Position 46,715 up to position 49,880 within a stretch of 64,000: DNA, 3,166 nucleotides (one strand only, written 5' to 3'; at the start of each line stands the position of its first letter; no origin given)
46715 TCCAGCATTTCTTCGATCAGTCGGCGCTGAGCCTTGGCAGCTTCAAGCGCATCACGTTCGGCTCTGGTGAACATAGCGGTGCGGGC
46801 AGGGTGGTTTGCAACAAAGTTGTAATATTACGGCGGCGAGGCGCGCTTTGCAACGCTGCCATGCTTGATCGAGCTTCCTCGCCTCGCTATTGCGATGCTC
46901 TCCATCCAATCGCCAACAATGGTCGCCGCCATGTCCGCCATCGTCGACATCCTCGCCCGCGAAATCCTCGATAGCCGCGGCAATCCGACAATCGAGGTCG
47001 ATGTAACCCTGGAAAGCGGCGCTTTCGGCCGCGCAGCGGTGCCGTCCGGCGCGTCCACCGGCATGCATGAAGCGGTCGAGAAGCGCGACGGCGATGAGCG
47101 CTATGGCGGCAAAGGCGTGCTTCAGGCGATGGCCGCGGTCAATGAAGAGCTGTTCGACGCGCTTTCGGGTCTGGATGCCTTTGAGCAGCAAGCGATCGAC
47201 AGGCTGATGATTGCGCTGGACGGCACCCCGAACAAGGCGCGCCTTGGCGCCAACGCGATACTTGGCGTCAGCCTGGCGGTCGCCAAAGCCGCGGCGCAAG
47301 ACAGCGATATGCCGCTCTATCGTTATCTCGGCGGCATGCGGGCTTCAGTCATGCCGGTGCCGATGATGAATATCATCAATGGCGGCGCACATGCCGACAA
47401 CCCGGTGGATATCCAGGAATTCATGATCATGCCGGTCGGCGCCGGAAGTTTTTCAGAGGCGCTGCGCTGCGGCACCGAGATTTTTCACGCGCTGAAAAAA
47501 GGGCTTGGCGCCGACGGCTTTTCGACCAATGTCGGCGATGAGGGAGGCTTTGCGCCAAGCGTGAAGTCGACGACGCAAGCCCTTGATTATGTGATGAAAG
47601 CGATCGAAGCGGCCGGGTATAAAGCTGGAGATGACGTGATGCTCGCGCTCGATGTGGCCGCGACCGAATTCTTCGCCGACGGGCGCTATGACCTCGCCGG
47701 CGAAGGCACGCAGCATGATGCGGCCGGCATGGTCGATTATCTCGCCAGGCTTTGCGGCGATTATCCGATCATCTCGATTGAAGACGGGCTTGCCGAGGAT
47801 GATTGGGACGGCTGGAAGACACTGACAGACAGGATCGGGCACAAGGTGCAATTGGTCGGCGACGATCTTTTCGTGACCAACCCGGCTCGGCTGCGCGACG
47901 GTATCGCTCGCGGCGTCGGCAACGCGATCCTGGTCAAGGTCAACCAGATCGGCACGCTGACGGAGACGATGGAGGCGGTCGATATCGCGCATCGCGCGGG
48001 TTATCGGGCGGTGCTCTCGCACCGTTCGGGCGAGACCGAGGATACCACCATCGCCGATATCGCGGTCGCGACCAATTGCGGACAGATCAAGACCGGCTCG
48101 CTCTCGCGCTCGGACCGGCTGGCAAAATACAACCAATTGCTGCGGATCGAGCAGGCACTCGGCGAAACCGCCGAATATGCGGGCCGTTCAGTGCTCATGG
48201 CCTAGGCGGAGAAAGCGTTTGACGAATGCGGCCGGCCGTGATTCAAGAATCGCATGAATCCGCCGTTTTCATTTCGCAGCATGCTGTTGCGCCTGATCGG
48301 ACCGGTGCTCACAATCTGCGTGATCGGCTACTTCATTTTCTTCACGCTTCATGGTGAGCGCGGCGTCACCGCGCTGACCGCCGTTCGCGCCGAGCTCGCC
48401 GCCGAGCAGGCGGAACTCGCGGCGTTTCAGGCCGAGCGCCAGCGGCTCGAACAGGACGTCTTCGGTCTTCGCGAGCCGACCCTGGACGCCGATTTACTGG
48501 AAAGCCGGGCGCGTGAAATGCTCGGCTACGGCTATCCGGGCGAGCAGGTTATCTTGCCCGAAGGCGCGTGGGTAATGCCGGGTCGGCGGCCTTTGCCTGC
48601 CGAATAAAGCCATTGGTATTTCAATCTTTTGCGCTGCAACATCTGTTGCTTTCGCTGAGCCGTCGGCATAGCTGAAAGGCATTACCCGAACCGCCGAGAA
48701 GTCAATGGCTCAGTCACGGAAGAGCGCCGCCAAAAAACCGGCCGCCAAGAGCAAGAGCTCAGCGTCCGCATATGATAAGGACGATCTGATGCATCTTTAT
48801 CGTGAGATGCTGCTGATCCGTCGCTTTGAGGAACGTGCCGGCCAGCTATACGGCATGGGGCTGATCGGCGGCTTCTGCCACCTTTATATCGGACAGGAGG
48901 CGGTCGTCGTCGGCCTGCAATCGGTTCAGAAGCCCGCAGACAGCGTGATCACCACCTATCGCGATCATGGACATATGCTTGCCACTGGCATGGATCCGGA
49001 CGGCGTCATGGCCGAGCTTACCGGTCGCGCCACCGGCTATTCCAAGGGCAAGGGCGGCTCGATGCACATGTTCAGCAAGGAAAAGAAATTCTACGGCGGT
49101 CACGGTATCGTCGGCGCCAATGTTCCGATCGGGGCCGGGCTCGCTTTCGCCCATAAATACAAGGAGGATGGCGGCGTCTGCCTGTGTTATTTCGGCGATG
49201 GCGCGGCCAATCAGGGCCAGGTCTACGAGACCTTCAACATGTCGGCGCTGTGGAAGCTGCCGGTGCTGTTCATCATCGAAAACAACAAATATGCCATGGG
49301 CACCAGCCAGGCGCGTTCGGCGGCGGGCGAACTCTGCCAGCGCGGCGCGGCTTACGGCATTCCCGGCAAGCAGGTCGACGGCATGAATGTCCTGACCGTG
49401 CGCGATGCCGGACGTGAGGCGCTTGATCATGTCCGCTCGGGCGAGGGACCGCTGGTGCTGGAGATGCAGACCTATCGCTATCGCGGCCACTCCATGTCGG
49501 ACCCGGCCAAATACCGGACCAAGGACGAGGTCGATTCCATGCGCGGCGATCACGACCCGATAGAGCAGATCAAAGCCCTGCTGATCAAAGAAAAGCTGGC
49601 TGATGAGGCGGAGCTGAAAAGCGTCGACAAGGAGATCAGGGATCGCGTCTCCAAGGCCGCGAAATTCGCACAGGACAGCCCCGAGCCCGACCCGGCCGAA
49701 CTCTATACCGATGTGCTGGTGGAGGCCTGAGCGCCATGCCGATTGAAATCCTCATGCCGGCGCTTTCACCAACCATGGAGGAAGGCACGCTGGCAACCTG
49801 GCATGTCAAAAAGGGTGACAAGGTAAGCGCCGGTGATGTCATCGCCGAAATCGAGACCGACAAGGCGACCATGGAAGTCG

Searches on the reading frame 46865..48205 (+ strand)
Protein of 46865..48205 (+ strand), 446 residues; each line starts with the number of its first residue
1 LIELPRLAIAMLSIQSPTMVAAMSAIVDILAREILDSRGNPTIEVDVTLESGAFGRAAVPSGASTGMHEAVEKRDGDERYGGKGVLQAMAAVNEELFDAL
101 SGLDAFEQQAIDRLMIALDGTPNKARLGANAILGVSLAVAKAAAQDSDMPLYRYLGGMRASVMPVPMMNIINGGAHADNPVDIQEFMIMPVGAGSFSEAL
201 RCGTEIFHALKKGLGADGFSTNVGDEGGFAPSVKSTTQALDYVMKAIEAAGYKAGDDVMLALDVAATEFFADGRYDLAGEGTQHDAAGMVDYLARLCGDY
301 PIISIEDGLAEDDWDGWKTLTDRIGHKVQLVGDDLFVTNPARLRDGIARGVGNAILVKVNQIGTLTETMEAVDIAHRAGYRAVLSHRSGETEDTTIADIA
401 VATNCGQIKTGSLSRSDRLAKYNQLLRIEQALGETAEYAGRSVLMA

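Call 26: search_protein_families(library=pfam, proteins=[window:46865-48205:+], max_evalue=1e-8)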
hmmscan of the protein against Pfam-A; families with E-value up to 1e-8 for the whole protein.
window:46865-48205:+ (446 aa): 2 families
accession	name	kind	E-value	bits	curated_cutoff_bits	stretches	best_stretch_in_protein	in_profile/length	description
PF00113.28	Enolase_C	-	4.5e-130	433.7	21.5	1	161-444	2-293/296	Enolase, C-terminal TIM barrel domain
PF03952.21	Enolase_N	-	1.5e-58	197.1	35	1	26-155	1-131/131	Enolase, N-terminal domain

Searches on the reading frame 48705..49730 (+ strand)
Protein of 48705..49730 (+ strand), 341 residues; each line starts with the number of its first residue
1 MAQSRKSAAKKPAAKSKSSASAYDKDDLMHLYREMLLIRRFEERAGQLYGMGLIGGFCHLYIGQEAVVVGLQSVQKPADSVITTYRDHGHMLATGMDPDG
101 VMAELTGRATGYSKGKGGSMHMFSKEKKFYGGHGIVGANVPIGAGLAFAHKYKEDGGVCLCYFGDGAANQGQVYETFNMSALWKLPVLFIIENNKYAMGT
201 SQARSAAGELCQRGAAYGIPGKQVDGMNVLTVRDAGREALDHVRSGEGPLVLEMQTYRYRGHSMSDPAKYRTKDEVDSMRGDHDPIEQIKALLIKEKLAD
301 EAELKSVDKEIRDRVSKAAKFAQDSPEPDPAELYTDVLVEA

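Call 26: search_protein_families(library=pfam, proteins=[window:48705-49730:+], max_evalue=1e-8)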
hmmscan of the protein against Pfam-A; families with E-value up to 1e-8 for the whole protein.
window:48705-49730:+ (341 aa): 1 family
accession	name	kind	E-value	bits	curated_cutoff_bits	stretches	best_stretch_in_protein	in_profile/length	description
PF00676.26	E1_dh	-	2.3e-103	345.7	22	1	34-330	2-299/300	Dehydrogenase E1 component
